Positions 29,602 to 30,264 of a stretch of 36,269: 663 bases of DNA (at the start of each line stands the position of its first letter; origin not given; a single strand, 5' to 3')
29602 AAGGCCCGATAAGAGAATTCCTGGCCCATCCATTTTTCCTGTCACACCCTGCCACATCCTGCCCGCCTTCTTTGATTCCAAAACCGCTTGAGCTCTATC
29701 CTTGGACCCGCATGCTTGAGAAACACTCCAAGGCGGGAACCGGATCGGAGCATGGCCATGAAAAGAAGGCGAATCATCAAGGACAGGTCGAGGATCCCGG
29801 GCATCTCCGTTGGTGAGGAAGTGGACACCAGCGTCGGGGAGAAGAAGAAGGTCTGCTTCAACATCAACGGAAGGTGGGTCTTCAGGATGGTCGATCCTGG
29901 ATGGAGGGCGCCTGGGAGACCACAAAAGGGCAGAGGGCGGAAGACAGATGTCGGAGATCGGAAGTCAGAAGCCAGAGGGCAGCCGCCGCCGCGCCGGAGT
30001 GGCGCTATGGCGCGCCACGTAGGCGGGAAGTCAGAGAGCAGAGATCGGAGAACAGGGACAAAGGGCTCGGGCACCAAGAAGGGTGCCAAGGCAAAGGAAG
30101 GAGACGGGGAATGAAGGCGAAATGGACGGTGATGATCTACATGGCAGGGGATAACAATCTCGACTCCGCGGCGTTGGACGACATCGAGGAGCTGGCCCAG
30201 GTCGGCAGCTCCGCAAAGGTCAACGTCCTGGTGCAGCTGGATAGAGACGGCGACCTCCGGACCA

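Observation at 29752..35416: Candidate undescribed module: cytoplasmic clostripain-like protease co-encoded with membrane, DNA, lipid and cell-wall attacking proteins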

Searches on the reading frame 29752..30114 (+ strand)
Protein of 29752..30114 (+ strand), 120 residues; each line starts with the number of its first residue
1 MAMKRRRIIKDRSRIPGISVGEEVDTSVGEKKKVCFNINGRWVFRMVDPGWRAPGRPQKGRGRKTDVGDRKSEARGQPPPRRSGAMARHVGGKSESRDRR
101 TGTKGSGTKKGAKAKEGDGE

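Call 3: search_protein_families(library=pfam, proteins=[window:29752-30114:+], max_evalue=0.1)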
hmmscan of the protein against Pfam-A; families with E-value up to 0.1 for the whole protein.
window:29752-30114:+ (120 aa): 0 families

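Call 5: search_protein_families(library=padloc, proteins=[window:29752-30114:+], max_evalue=0.01)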
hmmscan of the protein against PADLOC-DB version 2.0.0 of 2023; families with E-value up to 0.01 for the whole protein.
window:29752-30114:+ (120 aa): 0 families

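Call 6: search_protein_families(library=phrogs, proteins=[window:29752-30114:+], max_evalue=0.01)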
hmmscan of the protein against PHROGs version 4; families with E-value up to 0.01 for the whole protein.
window:29752-30114:+ (120 aa): 0 families

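Call 36: find_homologous_proteins(query=window:29752-30114:+, max_evalue=0.001)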
Query window:29752-30114:+ (120 aa): 30 proteins with E <= 0.001 among 46 candidates.
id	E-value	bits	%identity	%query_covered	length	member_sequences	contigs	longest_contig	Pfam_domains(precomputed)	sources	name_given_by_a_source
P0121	7.5e-69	248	100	98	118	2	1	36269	-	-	-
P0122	6.0e-44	167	77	100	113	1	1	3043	-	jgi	-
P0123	9.5e-43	163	76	99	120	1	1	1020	-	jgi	-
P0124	1.9e-35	140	67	98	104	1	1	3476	-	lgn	-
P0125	5.0e-33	132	66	100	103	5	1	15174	-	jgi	-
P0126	1.5e-32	130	81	64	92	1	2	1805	-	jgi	-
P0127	2.2e-31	127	63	98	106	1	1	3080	-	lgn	-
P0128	7.5e-31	125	62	98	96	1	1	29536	-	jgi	-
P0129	8.3e-31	125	61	98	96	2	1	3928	-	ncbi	-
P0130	8.9e-30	121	53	98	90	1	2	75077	-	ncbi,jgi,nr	ncbi:MAG: hypothetical protein C4576_11050 [Desulfobacteraceae bacterium]|nr:MAG: hypothetical prote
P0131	1.6e-29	121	81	64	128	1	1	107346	-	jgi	jgi:hypothetical protein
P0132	3.6e-27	113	66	72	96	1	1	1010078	-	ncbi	ncbi:MAG: hypothetical protein AB1512_00050 [Thermodesulfobacteriota bacterium]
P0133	2.2e-25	107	76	53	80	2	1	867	-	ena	-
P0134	1.8e-24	104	76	52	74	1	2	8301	-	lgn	-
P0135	3.6e-24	103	75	51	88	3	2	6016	-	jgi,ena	jgi:hypothetical protein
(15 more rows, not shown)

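Call 38: find_encoding_contigs(protein=P0130, flank=10000, max_places=2)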
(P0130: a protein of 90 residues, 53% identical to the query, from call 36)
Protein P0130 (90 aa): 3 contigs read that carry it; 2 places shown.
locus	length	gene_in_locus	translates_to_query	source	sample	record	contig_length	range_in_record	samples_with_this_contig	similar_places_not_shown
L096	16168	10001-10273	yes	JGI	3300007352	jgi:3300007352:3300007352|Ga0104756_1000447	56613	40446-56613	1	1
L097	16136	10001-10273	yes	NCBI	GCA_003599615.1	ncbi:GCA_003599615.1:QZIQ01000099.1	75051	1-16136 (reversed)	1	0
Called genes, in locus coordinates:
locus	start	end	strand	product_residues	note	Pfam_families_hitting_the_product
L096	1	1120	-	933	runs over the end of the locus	PF00005:ABC_tran (faint), PF02463:SMC_N, PF13304:AAA_21 (weak), PF13555:AAA_29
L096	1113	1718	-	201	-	-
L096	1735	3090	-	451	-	-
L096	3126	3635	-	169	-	PF01850:PIN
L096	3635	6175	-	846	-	PF02384:N6_Mtase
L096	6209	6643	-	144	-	PF13411:MerR_1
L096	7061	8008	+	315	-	PF00882:Zn_dep_PLPC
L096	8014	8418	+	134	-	-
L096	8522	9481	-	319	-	PF00753:Lactamase_B, PF23023:Anti-Pycsar_Apyc1 (weak), PF21221:B_lactamase-like_C (weak)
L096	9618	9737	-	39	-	-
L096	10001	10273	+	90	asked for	-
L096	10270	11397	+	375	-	PF03415:Peptidase_C11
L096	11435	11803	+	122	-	-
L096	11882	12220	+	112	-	PF00216:Bac_DNA_binding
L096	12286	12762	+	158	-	PF13091:PLDc_2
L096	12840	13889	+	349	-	PF20551:DUF6765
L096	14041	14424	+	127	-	PF02557:VanY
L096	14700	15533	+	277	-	PF04909:Amidohydro_2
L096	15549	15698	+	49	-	-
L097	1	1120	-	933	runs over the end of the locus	PF00005:ABC_tran (faint), PF02463:SMC_N, PF13304:AAA_21 (weak), PF13555:AAA_29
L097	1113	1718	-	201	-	-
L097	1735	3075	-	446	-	-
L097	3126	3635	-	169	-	PF01850:PIN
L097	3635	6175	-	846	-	PF02384:N6_Mtase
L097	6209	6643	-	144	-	PF13411:MerR_1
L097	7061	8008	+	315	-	PF00882:Zn_dep_PLPC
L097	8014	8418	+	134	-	-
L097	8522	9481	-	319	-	PF00753:Lactamase_B, PF23023:Anti-Pycsar_Apyc1 (weak), PF21221:B_lactamase-like_C (weak)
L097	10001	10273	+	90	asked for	-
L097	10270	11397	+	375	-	PF03415:Peptidase_C11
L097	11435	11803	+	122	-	-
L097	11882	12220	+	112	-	PF00216:Bac_DNA_binding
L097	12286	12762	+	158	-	PF13091:PLDc_2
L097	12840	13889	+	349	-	PF20551:DUF6765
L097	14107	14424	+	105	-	PF02557:VanY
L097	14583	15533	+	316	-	PF04909:Amidohydro_2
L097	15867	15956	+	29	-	-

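Call 39: find_encoding_contigs(protein=P0131, flank=10000, max_places=2)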
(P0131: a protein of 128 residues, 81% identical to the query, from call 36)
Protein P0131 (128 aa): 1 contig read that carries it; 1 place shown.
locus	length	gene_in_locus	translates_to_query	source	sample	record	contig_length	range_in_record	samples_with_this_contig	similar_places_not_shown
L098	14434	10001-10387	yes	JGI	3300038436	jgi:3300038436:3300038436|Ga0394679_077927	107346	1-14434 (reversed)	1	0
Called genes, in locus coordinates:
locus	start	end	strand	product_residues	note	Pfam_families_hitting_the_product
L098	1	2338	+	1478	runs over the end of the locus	PF00270:DEAD, PF00271:Helicase_C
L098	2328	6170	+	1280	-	-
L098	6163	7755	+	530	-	-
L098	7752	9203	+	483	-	PF00012:HSP70, PF06723:MreB_Mbl (weak)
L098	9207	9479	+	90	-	-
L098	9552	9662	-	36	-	-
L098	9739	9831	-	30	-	-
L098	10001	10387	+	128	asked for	-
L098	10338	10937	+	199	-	PF03415:Peptidase_C11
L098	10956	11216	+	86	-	PF04255:DUF433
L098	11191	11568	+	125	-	PF18478:PIN_10 (weak), PF18480:DUF5615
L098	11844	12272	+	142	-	-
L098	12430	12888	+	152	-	-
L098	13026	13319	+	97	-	PF03683:UPF0175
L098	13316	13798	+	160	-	PF11848:DUF3368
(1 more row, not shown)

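Call 40: find_encoding_contigs(protein=P0128, flank=10000, max_places=2)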
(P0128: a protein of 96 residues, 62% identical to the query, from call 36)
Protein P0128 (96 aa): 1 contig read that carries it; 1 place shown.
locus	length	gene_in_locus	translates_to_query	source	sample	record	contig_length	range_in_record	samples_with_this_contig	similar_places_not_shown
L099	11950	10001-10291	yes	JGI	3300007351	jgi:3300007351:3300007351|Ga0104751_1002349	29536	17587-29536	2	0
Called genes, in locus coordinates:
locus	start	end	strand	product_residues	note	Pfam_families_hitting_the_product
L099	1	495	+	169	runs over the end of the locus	PF00072:Response_reg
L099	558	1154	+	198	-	PF02441:Flavoprotein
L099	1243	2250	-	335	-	PF00753:Lactamase_B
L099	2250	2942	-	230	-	PF13549:ATP-grasp_5, PF08442:ATP-grasp_2 (faint)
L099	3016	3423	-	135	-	PF00871:Acetate_kinase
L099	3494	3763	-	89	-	PF01515:PTA_PTB (weak)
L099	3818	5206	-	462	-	PF02629:CoA_binding, PF13380:CoA_binding_2, PF13607:Succ_CoA_lig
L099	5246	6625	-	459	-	PF02629:CoA_binding, PF13380:CoA_binding_2, PF13607:Succ_CoA_lig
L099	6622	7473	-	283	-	PF09339:HTH_IclR, PF12802:MarR_2 (weak), PF01614:IclR_C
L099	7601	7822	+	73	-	PF03050:DDE_Tnp_IS66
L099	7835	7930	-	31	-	-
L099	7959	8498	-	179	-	PF13361:UvrD_C, PF13538:UvrD_C_2 (faint)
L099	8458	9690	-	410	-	PF00580:UvrD-helicase, PF13245:AAA_19, PF13604:AAA_30 (faint)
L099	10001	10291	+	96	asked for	-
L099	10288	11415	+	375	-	PF03415:Peptidase_C11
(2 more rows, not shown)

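Call 47: predict_structure(alignment_id=A2)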
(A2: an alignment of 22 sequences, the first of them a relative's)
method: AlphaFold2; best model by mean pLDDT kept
length: 118 residues; sequences in the alignment: 22
mean_pLDDT: 59.8   pTM: 0.32
mean pLDDT of the five models: 59.8, 59.1, 57.8, 55.7, 54.9
residues with pLDDT >= 90: 1; 70-90: 34; 50-70: 36; < 50: 47
segments of 3 or more residues with pLDDT < 50: 61-84, 86-94, 104-106
pLDDT, mean of each block of 10 residues (from residue 1): 52 62 82 85 86 69 43 42 45 47 49 54
secondary structure, 60 per line:
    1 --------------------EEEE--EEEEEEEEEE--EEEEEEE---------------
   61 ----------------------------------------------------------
elements in order: E21-24 E27-36 E39-45

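Call 52: fold_search(model_id=the predicted structure, library=pdb)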
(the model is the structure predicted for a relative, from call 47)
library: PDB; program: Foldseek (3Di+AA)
matches with E <= 10: 229; with E <= 0.001: 0
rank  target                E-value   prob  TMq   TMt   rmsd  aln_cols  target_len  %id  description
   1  4cj1_B                7.0e-01  0.87  0.22  0.40   1.0        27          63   22  Crystal structure of CelD in complex with affitin H3 (released 2014-05-21)
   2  3vpb_E                8.5e-01  0.23  0.19  0.35   6.5        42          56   21  ArgX from Sulfolobus tokodaii complexed with LysW/Glu/ADP/Mg/Zn/Sulfate (released 2013-02-27)
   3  2qzs                  1.5e+00  0.47  0.24  0.07   4.9        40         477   25  Crystal Structure of Wild-type E.coli GS in complex with ADP and Glucose(wtGSb) (released 2008-09-09)
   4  3cop                  1.7e+00  0.44  0.24  0.07   4.9        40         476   25  Crystal Structure of E.coli GS mutant E377A in complex with ADP and acceptor analogue HEPPSO (released 2009-03-24)
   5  8i9p_CJ               2.2e+00  0.07  0.14  0.06  10.2        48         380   17  Cryo-EM structure of a Chaetomium thermophilum pre-60S ribosomal subunit - State Mak16 (released 2023-05-17)
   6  3whd_C                2.4e+00  0.16  0.16  0.13   4.0        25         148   28  C-type lectin, human MCL (released 2013-10-23)
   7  3d1j                  2.5e+00  0.44  0.23  0.06   5.8        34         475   20  Crystal Structure of E.coli GS mutant dmGS(C7S;C408S) (released 2009-03-24)
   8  8hwl_A                2.7e+00  0.15  0.17  0.03   7.5        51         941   18  Human Pyruvate Carboxylase (released 2024-01-31)
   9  9k31_A                2.7e+00  0.08  0.14  0.04   8.7        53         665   13  Cryo-EM structure of the YnpsCas9-guide RNA-target DNA complex (released 2026-02-04)
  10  3jct_n                2.7e+00  0.06  0.15  0.06   9.2        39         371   18  Cryo-em structure of eukaryotic pre-60S ribosomal subunits (released 2016-06-01)
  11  9naa_A                2.9e+00  0.41  0.23  0.10   1.5        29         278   14  Unusual structure of a bacteriophytochrome fragment derived from full length SaBphP2 (released 2025-05-14)
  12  7uoo_n                2.9e+00  0.10  0.15  0.06   3.6        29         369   24  Nucleoplasmic pre-60S intermediate of the Nog2 containing pre-rotation state (released 2023-03-15)
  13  9yx2_A                2.9e+00  0.10  0.17  0.04  10.4        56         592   21  Structure of the long chain acyl-CoA carboxylase complex from Mycobacterium smegmatis with ATP, bicarbonate, and propi (released 2025-11-26)
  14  2ltj_MODEL_1_A        2.9e+00  0.07  0.14  0.15  18.0        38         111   21  Conformational analysis of StrH, the surface-attached exo- beta-D-N-acetylglucosaminidase from Streptococcus p (released 2012-11-28)
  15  9naa_B                3.2e+00  0.38  0.23  0.10   1.5        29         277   14  Unusual structure of a bacteriophytochrome fragment derived from full length SaBphP2 (released 2025-05-14)
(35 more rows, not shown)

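Call 79: search_protein_families(library=ncbifam, proteins=[window:29752-30114:+], max_evalue=0.001)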
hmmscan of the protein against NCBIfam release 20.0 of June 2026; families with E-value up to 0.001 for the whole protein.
window:29752-30114:+ (120 aa): 0 families

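Call 113: search_protein_representatives(alignment_id=A2)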
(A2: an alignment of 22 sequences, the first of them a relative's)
Query: 22 sequences, 120 profile positions. Proteins with E-value up to 0.001 (for the whole library): 28; up to 1e-10: 20; up to 1e-30: 1. The best 28 are listed.
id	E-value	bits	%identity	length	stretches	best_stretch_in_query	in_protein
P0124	1.0e-41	158.0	-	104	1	16-110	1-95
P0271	1.5e-30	122.0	-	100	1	14-92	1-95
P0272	1.8e-28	115.3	-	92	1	17-80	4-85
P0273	3.7e-24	101.3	-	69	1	23-73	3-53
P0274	9.4e-24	100.0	-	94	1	13-77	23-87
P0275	1.6e-23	99.3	-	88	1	14-74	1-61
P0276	2.3e-23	98.8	-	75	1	19-80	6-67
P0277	8.0e-23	97.0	-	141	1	19-81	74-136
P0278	4.6e-22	94.6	-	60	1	16-73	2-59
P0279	9.0e-20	87.2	-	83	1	11-59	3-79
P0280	3.8e-18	81.9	-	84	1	33-108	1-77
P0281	2.3e-17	79.4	-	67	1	25-66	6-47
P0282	3.4e-17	78.9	-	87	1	14-62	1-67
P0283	1.5e-15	73.6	-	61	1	14-60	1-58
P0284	3.1e-15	72.5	-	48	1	12-54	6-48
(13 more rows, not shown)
